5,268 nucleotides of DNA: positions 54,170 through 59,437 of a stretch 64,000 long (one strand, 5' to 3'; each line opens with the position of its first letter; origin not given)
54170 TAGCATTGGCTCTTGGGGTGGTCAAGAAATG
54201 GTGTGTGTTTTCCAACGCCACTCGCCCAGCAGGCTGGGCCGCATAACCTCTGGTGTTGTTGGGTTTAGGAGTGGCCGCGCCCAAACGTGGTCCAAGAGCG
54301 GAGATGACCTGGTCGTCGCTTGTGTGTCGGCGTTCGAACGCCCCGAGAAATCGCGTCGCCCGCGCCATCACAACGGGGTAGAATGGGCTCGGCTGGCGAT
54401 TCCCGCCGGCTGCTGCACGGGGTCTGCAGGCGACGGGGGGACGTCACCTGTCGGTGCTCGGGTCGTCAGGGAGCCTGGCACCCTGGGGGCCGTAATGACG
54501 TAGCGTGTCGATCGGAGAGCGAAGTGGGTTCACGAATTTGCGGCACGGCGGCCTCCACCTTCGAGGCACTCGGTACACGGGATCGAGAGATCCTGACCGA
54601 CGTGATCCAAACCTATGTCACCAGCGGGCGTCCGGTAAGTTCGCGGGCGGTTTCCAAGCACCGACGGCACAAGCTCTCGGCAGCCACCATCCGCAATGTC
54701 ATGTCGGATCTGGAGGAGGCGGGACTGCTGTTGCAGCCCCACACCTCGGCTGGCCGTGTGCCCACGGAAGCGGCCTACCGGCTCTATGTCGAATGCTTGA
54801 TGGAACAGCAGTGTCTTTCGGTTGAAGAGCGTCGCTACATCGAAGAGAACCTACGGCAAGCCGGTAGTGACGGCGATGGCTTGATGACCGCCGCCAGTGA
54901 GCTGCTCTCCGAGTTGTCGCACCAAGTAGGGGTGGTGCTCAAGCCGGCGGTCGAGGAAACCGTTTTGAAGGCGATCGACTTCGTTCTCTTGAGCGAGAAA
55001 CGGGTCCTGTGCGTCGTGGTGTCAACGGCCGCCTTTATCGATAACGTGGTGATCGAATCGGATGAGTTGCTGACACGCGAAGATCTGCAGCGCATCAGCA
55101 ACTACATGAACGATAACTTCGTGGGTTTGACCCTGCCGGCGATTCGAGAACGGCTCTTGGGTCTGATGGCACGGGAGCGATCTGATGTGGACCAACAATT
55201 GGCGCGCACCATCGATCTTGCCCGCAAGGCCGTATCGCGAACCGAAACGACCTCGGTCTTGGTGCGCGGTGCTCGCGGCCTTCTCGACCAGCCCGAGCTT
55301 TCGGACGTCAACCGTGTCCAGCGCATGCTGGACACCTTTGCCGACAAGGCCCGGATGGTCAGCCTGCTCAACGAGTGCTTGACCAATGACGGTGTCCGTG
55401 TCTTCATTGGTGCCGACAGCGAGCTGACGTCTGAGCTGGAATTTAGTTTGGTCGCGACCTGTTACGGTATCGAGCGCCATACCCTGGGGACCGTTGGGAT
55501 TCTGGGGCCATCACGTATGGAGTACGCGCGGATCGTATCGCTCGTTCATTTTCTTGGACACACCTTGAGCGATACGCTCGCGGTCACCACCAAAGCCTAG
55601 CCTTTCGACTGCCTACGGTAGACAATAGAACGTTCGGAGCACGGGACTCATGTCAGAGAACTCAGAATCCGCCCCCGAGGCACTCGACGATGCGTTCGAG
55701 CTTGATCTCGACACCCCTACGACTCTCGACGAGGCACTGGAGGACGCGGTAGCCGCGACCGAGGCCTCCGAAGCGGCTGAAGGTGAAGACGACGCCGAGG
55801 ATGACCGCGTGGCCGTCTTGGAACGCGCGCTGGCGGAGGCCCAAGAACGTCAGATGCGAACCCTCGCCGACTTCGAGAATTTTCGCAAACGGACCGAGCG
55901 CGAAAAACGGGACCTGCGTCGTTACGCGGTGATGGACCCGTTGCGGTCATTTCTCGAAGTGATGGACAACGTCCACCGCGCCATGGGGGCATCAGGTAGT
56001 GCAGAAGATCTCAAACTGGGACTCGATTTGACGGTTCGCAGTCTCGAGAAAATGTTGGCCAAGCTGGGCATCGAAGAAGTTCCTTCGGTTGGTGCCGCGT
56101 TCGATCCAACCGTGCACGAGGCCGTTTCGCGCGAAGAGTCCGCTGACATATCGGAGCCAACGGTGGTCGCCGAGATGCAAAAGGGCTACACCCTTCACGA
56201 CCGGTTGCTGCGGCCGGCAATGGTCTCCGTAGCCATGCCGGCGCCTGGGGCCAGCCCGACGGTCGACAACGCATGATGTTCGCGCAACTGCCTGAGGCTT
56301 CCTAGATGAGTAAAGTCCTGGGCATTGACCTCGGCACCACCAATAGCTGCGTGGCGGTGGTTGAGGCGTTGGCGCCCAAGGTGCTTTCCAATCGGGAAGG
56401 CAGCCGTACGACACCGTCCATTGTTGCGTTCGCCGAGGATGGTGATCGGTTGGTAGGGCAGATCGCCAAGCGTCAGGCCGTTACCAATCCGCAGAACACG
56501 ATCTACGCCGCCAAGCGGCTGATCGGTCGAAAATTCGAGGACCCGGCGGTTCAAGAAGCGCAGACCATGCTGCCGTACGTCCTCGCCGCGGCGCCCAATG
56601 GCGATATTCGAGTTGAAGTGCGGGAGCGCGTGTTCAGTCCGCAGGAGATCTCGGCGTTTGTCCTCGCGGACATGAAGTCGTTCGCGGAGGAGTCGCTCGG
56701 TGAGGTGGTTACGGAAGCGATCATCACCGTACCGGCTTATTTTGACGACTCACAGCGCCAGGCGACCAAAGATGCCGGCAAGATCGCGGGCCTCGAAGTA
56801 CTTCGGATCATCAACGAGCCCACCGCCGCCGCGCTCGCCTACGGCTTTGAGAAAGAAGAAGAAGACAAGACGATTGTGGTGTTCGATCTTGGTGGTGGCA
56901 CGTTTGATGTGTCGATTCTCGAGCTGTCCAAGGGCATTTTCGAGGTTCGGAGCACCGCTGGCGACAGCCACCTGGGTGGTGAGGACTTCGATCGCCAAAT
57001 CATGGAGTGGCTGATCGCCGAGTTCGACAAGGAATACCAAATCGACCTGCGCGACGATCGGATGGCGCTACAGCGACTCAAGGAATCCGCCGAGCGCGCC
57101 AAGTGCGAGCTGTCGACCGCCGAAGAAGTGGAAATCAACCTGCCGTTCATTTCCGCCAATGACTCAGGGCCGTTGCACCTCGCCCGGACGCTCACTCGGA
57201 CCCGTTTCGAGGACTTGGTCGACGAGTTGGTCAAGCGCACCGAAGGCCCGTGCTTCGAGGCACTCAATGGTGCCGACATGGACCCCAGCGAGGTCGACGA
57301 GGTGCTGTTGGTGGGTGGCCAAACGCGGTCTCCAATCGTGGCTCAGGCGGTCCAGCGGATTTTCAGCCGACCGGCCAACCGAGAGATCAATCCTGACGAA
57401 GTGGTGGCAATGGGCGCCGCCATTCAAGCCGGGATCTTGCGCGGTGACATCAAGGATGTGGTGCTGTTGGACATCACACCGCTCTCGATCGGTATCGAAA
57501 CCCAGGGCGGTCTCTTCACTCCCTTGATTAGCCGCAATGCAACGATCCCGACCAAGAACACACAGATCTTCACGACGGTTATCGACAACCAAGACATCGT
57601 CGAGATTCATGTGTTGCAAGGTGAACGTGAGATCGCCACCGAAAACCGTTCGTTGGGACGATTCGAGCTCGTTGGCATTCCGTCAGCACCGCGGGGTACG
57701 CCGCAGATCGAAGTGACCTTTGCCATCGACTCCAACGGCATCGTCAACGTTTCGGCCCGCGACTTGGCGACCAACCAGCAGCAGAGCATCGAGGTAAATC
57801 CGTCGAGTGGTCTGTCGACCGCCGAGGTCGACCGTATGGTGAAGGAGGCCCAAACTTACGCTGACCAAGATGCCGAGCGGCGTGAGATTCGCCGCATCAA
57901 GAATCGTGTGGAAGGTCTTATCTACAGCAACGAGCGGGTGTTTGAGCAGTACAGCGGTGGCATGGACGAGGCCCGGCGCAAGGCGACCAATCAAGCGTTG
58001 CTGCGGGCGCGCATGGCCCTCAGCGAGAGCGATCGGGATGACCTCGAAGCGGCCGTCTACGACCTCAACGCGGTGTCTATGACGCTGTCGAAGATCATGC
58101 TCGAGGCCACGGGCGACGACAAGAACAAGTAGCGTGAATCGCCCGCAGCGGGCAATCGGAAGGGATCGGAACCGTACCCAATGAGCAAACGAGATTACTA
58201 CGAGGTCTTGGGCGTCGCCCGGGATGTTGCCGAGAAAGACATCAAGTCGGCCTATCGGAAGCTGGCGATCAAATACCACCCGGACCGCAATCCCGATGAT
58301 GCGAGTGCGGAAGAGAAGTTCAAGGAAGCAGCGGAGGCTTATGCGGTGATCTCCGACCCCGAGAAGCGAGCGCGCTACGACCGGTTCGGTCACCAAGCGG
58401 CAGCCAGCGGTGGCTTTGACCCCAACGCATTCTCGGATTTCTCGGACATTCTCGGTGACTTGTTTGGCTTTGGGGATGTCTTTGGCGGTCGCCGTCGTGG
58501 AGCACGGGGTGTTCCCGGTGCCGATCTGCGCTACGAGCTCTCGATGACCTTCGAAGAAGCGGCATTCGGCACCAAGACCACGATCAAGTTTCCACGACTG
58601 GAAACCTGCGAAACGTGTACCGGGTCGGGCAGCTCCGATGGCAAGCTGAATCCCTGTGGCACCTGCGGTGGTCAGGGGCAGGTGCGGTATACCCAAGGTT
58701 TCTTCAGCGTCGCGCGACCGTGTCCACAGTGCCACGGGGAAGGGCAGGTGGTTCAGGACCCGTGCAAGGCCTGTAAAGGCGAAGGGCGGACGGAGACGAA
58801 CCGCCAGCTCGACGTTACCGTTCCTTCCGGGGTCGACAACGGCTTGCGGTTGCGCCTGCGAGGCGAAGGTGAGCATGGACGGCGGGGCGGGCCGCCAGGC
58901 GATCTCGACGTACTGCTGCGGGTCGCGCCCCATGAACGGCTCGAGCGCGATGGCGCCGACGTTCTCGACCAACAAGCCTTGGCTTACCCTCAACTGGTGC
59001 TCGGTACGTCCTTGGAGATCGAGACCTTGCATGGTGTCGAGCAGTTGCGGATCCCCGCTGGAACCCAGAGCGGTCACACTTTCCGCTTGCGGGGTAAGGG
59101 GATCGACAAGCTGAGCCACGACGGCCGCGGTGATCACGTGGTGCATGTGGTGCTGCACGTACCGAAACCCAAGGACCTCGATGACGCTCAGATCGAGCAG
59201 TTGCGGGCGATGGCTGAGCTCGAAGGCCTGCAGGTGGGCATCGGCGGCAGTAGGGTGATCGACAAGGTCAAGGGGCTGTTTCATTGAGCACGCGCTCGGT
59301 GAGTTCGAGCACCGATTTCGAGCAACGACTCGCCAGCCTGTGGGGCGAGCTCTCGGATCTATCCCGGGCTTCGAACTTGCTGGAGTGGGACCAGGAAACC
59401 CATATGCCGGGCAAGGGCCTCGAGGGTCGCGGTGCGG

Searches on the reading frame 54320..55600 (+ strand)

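Call 64: search_protein_families(library=pfam, proteins=[window:54320-55600:+], max_evalue=0.001)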
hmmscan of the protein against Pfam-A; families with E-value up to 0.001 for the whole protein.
window:54320-55600:+ (426 aa): 2 families
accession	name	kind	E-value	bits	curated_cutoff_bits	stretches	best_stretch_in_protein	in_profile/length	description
PF01628.27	HrcA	-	2.8e-54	184.8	22.2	1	187-406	2-215/215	HrcA protein C terminal domain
PF03444.21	HrcA_DNA-bdg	-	0.00013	22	21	1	85-154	3-71/79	Winged helix-turn-helix transcription repressor, HrcA DNA-binding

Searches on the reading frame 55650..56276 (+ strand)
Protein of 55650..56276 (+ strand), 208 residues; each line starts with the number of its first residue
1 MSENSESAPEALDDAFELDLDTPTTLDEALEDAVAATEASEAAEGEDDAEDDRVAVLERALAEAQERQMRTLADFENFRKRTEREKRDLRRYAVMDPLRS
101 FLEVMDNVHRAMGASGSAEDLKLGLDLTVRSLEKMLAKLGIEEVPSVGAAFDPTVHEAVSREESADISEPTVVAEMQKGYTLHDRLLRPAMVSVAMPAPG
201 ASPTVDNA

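Call 64: search_protein_families(library=pfam, proteins=[window:55650-56276:+], max_evalue=0.001)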
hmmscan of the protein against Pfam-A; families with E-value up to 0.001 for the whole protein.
window:55650-56276:+ (208 aa): 1 family
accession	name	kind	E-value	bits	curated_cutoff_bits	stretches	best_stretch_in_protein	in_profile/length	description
PF01025.24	GrpE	-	3e-46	157.5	25.8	1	39-195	5-164/165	GrpE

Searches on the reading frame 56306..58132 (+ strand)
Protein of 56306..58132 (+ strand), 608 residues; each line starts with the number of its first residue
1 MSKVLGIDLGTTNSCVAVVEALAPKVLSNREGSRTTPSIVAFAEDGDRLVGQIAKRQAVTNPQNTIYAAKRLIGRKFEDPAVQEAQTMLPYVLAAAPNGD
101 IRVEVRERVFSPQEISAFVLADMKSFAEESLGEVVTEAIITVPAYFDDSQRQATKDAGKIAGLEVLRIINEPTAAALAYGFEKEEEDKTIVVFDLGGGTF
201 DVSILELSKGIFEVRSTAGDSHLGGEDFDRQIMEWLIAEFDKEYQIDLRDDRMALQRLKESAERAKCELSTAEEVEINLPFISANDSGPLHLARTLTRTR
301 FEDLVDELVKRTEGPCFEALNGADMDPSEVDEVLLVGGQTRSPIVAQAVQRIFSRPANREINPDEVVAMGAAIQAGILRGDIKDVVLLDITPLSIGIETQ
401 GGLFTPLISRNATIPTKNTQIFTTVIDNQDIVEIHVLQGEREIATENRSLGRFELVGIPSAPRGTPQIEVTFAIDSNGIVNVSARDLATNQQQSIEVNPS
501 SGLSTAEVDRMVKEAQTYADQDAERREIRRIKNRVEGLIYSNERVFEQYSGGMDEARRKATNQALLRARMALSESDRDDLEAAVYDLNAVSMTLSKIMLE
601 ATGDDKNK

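Call 65: search_protein_families(library=pfam, proteins=[window:56306-58132:+], max_evalue=0.001)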
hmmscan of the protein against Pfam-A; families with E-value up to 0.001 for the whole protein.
window:56306-58132:+ (608 aa): 3 families
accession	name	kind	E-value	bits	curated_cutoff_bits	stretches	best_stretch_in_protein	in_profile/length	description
PF00012.26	HSP70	-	7.4e-242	804.3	20.6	1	4-598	1-597/599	Hsp70 protein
PF06723.19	MreB_Mbl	-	1.4e-13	50.9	27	1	135-240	93-192/327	MreB/Mbl protein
PF02782.22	FGGY_C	-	0.00061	20.1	27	0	323-377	145-196/198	FGGY family of carbohydrate kinases, C-terminal domain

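Call 67: find_homologous_proteins(query=window:56306-58132:+, max_evalue=1e-100)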
Query window:56306-58132:+ (608 aa): 8000 proteins with E <= 1e-100 among 8000 candidates; the best 120 are listed.
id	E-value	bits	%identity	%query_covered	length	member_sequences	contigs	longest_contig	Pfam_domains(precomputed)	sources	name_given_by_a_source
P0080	0.0e+0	1307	100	100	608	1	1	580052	PF00012.27,PF06723.20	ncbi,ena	-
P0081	0.0e+0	1113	84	100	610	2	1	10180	PF00012.27,PF06723.20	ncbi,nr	ncbi:MAG: molecular chaperone DnaK [Acidobacteria bacterium]|nr:MAG: molecular chaperone DnaK [Acido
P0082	0.0e+0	1039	77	99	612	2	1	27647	PF00012.27,PF06723.20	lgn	-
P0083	0.0e+0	1037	78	99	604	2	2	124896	PF00012.27,PF06723.20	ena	-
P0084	0.0e+0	1037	77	100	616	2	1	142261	PF00012.27,PF06723.20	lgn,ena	-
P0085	0.0e+0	1033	77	99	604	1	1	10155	PF00012.27,PF06723.20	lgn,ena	-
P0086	0.0e+0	1032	77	99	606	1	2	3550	PF00012.27,PF06723.20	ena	-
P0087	0.0e+0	1032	77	99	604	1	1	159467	PF00012.27,PF06723.20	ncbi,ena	-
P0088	0.0e+0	1028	77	99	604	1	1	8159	PF00012.27,PF06723.20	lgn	-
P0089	0.0e+0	1027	77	99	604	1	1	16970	PF00012.27,PF06723.20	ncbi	ncbi:MAG: molecular chaperone DnaK [Acidobacteriota bacterium]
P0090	0.0e+0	1027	77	99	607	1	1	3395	PF00012.27,PF06723.20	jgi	-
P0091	0.0e+0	1025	77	100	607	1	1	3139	PF00012.27,PF06723.20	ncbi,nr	ncbi:MAG: molecular chaperone DnaK [Thermoanaerobaculia bacterium]|nr:molecular chaperone DnaK [Ther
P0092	0.0e+0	1024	77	99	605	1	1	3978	PF00012.27,PF06723.20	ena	-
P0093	0.0e+0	1022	77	99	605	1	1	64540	PF00012.27,PF06723.20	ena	-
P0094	0.0e+0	1021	76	100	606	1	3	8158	PF00012.27,PF06723.20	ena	-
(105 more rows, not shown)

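Call 73: find_encoding_contigs(protein=P0080, flank=1000, max_places=2)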
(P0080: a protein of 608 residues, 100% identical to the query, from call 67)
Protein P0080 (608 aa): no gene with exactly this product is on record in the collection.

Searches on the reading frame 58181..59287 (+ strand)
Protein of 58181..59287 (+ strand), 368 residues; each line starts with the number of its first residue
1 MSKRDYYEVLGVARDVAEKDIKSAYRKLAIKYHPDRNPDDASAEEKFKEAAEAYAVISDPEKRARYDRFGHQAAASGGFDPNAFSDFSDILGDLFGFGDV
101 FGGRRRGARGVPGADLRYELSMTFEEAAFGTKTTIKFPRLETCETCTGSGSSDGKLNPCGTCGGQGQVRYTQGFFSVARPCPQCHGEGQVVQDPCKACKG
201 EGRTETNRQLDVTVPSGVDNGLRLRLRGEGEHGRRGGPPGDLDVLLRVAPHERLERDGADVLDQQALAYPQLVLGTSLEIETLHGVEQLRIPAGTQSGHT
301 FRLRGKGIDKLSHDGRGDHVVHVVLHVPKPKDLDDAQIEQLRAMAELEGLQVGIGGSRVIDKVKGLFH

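Call 65: search_protein_families(library=pfam, proteins=[window:58181-59287:+], max_evalue=0.001)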
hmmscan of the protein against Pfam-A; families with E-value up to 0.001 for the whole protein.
window:58181-59287:+ (368 aa): 3 families
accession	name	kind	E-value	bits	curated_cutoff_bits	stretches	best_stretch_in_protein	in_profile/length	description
PF01556.23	DnaJ_C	-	2.6e-41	141.6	26.6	1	116-328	1-152/152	DnaJ C terminal domain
PF00226.36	DnaJ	-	3.3e-26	91.6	27.8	1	5-67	1-63/63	DnaJ domain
PF00684.25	DnaJ_CXXCXGXG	-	3.3e-14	53.3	32.7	1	143-202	1-65/65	DnaJ central domain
